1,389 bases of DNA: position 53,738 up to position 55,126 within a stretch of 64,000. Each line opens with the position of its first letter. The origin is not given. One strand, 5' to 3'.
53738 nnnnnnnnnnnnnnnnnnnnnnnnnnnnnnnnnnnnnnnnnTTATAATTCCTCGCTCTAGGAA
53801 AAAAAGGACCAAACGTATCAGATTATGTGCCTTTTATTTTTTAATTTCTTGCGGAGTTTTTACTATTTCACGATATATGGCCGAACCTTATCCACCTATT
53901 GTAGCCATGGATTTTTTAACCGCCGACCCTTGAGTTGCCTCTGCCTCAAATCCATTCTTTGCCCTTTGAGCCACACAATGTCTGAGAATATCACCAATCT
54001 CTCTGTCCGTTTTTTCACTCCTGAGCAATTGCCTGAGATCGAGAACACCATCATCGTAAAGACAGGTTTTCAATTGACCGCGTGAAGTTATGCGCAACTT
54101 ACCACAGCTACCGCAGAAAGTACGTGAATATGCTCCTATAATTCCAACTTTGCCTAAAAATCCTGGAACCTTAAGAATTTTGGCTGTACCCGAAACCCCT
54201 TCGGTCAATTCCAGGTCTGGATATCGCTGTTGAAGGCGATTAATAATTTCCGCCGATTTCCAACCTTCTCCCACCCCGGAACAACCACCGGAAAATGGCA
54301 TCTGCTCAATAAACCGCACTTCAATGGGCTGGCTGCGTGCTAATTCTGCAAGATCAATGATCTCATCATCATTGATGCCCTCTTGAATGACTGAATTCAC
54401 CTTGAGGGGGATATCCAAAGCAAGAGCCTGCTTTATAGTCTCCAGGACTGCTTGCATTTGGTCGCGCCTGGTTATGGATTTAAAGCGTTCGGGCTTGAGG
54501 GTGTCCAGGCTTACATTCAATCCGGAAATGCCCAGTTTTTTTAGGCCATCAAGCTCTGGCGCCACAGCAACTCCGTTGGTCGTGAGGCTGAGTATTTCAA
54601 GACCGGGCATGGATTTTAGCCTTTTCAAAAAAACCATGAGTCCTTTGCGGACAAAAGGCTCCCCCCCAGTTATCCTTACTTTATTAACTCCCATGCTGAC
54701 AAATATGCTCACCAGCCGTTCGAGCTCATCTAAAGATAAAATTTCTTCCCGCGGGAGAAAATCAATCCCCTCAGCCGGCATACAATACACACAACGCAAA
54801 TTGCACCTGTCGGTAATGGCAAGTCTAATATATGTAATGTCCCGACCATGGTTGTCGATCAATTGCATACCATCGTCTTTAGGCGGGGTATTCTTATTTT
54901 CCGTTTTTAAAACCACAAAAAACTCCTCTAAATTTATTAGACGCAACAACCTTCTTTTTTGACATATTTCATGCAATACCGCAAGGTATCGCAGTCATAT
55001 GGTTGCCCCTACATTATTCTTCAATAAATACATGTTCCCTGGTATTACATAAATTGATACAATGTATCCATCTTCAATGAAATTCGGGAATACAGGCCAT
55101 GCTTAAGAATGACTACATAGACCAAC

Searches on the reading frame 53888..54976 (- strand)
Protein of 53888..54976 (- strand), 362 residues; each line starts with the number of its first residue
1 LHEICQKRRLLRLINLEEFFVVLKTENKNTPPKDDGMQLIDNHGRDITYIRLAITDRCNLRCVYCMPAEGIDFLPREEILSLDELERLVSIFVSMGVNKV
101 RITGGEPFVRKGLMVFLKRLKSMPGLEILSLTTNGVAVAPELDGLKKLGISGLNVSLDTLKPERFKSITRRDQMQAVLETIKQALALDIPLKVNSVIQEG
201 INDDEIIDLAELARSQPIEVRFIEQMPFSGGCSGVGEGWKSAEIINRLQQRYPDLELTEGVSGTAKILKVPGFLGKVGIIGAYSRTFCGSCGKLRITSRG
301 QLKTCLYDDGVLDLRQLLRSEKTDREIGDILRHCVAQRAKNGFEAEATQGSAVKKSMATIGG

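Call 44: search_protein_families(library=ncbifam, proteins=[window:53888-54976:-], max_evalue=0.00001)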
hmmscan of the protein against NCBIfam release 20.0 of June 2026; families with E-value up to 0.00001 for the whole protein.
window:53888-54976:- (362 aa): 40 families (the best 25 are shown)
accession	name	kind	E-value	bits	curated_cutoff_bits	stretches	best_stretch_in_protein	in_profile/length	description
TIGR02666.1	moaA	equivalog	3.9e-106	354.8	284.05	1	39-362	1-336/336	GTP 3',8-cyclase MoaA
TIGR02668.1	moaA_archaeal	equivalog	4.9e-63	212.9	325.25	1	39-339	1-299/303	GTP 3',8-cyclase MoaA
NF001199.0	PRK00164.2-1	equivalog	5.6e-60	203.1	231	1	38-339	2-302/308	GTP 3',8-cyclase MoaA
NF045646.2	rSAM_Se_TrsS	equivalog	2.5e-19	69.2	490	1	24-229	64-267/441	radical SAM (seleno)protein TrsS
NF050035.1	rSAM_WgK_link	exception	4.9e-18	65.3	650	1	49-211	10-169/367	radical SAM/SPASM peptide maturase WgkB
NF045702.1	rSAM_GDGT_ether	equivalog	2.3e-16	59.5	450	1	27-228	67-268/486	tetraether lipid synthase Tes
TIGR02109.1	PQQ_syn_pqqE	equivalog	1.6e-15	57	381.35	1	52-220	11-179/358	pyrroloquinoline quinone biosynthesis protein PqqE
TIGR04317.1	W_rSAM_matur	equivalog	4.8e-15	55.5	380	1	46-186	2-138/349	tungsten cofactor oxidoreductase radical SAM maturase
NF038283.1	viperin_w_prok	equivalog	1.3e-13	50.7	180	1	52-210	6-175/281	viperin family antiviral radical SAM protein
TIGR04055.1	rSAM_NirJ2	equivalog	3.5e-13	49.8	500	1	53-214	5-162/326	putative heme d1 biosynthesis radical SAM protein NirJ2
TIGR04347.1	pseudo_SAM_Halo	equivalog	5e-12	45.8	525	1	51-211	41-197/390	TIGR04347 family pseudo-SAM/SPASM protein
TIGR04545.1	rSAM_ahbD_hemeb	equivalog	1.1e-11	44.8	500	1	53-214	5-163/339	heme b synthase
NF045574.1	sacti_mat_StsB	exception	1.5e-11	43.8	625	1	46-224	94-265/466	StsB family radical SAM/SPASM domain sactipeptide maturase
TIGR04546.1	rSAM_ahbC_deAc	equivalog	3.7e-11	42.4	650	1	53-217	44-204/390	12,18-didecarboxysiroheme deacetylase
TIGR02495.1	NrdG2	equivalog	5.4e-11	42.2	131.15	1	56-212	24-179/193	anaerobic ribonucleoside-triphosphate reductase activating protein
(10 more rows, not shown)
